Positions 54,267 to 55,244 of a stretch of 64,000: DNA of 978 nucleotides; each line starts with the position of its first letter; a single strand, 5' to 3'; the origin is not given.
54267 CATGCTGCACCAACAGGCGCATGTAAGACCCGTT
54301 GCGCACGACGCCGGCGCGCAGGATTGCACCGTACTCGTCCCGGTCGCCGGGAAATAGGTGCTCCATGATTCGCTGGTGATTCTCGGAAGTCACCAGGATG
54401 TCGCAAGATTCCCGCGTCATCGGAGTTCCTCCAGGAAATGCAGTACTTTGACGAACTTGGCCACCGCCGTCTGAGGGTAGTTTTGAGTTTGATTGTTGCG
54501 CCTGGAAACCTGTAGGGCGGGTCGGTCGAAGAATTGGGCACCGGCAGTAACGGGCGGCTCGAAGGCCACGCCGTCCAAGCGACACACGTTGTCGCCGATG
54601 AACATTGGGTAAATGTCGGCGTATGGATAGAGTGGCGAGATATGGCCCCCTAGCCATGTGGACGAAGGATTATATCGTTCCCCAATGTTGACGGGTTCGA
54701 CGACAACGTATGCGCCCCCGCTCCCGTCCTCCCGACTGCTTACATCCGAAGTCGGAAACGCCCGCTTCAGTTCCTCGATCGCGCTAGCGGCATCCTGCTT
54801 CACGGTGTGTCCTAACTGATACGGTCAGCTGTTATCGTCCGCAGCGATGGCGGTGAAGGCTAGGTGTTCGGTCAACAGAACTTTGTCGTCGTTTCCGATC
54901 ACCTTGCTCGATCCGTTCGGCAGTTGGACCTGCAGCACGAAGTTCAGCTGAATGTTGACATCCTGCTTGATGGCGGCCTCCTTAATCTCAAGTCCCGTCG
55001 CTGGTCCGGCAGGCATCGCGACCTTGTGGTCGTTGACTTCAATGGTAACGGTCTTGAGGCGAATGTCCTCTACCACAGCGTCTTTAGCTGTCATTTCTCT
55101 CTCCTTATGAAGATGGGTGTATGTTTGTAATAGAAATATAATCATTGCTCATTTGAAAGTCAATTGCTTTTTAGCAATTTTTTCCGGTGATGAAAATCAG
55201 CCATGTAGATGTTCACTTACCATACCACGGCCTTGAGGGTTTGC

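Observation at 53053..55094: Ubiquitin-like conjugation operon: beta-grasp Ubl, E2-like protein and a JAB::E1 fusion, tightly coupled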

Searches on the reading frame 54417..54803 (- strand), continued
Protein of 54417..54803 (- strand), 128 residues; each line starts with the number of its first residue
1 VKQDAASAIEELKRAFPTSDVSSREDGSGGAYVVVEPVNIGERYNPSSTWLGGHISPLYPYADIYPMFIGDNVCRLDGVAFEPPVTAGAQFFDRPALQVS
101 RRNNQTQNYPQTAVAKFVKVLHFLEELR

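Call 67: find_encoding_contigs(protein=P0289, flank=8000, max_places=3)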
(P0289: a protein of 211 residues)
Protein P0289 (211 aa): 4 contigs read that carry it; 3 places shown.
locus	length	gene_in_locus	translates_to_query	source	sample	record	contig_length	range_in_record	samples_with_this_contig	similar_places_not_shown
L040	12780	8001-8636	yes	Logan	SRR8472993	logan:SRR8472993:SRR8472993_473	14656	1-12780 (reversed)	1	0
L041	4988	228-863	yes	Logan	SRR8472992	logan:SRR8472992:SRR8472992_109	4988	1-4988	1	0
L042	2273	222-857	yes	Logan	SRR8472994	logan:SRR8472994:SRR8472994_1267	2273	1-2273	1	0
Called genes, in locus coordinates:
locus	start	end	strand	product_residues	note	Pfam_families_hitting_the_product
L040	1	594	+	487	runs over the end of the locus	PF00478:IMPDH, PF00571:CBS, PF03060:NMO (weak), PF01070:FMN_dh (weak)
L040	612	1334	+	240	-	PF03009:GDPD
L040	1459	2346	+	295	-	PF01680:SOR_SNZ, PF05690:ThiG (weak)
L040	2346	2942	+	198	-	PF01174:SNO, PF03575:Peptidase_S51 (weak), PF07685:GATase_3 (weak)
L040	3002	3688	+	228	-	PF00486:Trans_reg_C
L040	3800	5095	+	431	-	PF02403:Seryl_tRNA_N, PF00587:tRNA-synt_2b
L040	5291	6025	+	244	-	PF13302:Acetyltransf_3, PF00583:Acetyltransf_1, PF13673:Acetyltransf_10, PF13508:Acetyltransf_7, PF08445:FR47 (faint)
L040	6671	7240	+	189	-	PF02452:PemK_toxin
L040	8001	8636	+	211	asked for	PF14452:Multi_ubiq (weak)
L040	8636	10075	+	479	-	PF00899:ThiF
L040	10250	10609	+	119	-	PF13560:HTH_31, PF12844:HTH_19 (weak), PF13443:HTH_26, PF01381:HTH_3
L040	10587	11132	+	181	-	PF06114:Peptidase_M78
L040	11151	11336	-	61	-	-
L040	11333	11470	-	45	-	-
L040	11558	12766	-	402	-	PF14657:Arm-DNA-bind_4, PF14659:Phage_int_SAM_3, PF00589:Phage_integrase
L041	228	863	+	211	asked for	PF14452:Multi_ubiq (weak)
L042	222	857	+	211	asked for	PF14452:Multi_ubiq (weak)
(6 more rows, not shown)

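Call 71: search_protein_families(library=phrogs, proteins=[window:54417-54803:-], max_evalue=0.01)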
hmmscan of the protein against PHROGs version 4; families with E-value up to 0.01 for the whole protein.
window:54417-54803:- (128 aa): 0 families

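Call 88: find_related_loci(query=A1, collection=viral_contigs, flank=8000)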
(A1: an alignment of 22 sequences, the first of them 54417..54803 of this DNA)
Query A1 (128 aa) in viral_contigs; peptide patterns used: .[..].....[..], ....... (x = any residue, [..] = any of these).
39 stretches matched a pattern, but none encodes a relative of the query by tblastn (E <= 1e-3).

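Call 95: search_protein_families(library=pfam, proteins=[L039:3123-3449:+, L039:3472-4491:+], max_evalue=0.01)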
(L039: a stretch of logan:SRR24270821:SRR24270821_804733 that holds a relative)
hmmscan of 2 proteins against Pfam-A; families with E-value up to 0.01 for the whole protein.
L039:3123-3449:+ (108 aa): 0 families

L039:3472-4491:+ (339 aa): 0 families

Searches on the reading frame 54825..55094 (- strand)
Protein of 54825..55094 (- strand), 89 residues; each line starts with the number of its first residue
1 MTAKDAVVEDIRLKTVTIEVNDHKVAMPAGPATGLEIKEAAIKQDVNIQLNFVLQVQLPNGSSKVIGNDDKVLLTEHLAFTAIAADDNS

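Call 3: search_protein_families(library=pfam, proteins=[window:54825-55094:-], max_evalue=0.1)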
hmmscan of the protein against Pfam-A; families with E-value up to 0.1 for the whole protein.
window:54825-55094:- (89 aa): 2 families
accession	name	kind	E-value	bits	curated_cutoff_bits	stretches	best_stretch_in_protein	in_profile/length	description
PF14452.12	Multi_ubiq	-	9e-07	29.4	24.5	1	16-84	1-67/69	Multiubiquitin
PF23720.1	DUF7161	-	0.039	14.4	27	1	32-81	6-54/72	Family of unknown function (DUF7161)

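Call 4: search_protein_families(library=padloc, proteins=[window:54825-55094:-], max_evalue=0.1)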
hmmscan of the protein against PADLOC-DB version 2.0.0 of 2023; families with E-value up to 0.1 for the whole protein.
window:54825-55094:- (89 aa): 0 families

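Call 6: search_protein_families(library=ncbifam, proteins=[window:54825-55094:-], max_evalue=0.1)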
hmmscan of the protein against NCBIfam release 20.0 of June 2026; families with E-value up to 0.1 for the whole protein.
window:54825-55094:- (89 aa): 0 families

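Call 19: search_solved_structures(query=window:54825-55094:-, max_evalue=10, show_alignments=3)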
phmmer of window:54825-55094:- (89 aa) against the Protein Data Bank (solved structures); distinct sequences matched with E-value up to 10: 0.

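Call 56: search_solved_structures(query=A5, max_evalue=10, show_alignments=3)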
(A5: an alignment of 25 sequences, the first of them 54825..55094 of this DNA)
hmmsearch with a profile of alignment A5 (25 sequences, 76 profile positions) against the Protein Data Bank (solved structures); distinct sequences matched with E-value up to 10: 7.
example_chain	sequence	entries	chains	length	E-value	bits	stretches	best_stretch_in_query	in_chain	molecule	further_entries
9rsv_A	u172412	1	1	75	0.0024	21.1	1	9-66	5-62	Os03g0111400 protein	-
9cd2_A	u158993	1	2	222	0.0064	19.8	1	5-63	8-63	ZDHYS365 multi-ubiquitin domain protein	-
2kig_A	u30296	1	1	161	0.54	13.6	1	29-63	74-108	Inositol polyphosphate 5-phosphatase II isoform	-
7bcv_A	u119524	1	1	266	0.67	13.3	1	16-73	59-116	Linocin-M18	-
9rce_F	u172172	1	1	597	1.4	12.3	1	13-66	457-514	Type VI secretion system tip protein VgrG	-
4yo1_A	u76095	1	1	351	1.4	12.2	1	20-63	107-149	DegQ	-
4ynn_A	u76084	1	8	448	2.8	11.3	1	21-63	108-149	Protease DO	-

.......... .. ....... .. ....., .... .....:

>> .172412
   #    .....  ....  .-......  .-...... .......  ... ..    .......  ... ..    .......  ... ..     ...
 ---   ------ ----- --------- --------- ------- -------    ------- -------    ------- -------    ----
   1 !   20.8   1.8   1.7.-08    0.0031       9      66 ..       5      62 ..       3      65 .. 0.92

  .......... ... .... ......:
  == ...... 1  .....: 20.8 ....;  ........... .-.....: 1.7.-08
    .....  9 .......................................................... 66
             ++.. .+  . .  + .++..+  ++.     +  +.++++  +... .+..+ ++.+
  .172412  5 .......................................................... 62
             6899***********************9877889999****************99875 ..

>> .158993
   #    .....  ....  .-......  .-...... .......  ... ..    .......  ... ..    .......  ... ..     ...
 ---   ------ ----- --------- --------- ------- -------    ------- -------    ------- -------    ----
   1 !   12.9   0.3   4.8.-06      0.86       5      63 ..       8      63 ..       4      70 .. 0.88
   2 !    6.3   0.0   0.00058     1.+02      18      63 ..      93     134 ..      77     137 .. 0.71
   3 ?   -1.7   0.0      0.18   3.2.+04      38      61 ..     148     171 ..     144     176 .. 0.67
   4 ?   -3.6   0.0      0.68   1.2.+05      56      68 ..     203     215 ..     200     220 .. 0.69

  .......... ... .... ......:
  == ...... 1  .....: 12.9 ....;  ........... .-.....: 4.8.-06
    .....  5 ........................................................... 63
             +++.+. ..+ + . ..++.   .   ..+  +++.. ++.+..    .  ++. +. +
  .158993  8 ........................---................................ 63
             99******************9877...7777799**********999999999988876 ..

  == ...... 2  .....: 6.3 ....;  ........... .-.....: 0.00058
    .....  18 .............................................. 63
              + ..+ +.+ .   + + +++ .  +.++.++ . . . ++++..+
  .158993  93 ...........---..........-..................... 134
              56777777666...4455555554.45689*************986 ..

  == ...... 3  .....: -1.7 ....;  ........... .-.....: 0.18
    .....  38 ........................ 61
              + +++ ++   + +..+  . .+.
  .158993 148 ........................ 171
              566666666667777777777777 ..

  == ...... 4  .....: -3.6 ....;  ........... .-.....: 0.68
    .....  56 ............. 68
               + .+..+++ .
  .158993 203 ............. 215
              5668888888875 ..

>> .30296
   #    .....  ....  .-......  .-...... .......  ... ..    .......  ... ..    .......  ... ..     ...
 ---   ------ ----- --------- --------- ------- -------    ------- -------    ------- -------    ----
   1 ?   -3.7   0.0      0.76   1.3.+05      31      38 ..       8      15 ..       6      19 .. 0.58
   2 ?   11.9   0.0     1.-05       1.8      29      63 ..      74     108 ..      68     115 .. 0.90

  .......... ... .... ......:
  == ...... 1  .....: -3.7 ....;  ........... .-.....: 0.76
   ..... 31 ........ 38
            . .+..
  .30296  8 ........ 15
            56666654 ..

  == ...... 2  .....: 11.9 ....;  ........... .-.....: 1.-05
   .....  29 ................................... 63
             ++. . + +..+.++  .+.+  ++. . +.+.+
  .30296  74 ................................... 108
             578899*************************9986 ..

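Call 71: search_protein_families(library=phrogs, proteins=[window:54825-55094:-], max_evalue=0.01)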
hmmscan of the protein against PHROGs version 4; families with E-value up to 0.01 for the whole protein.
window:54825-55094:- (89 aa): 0 families
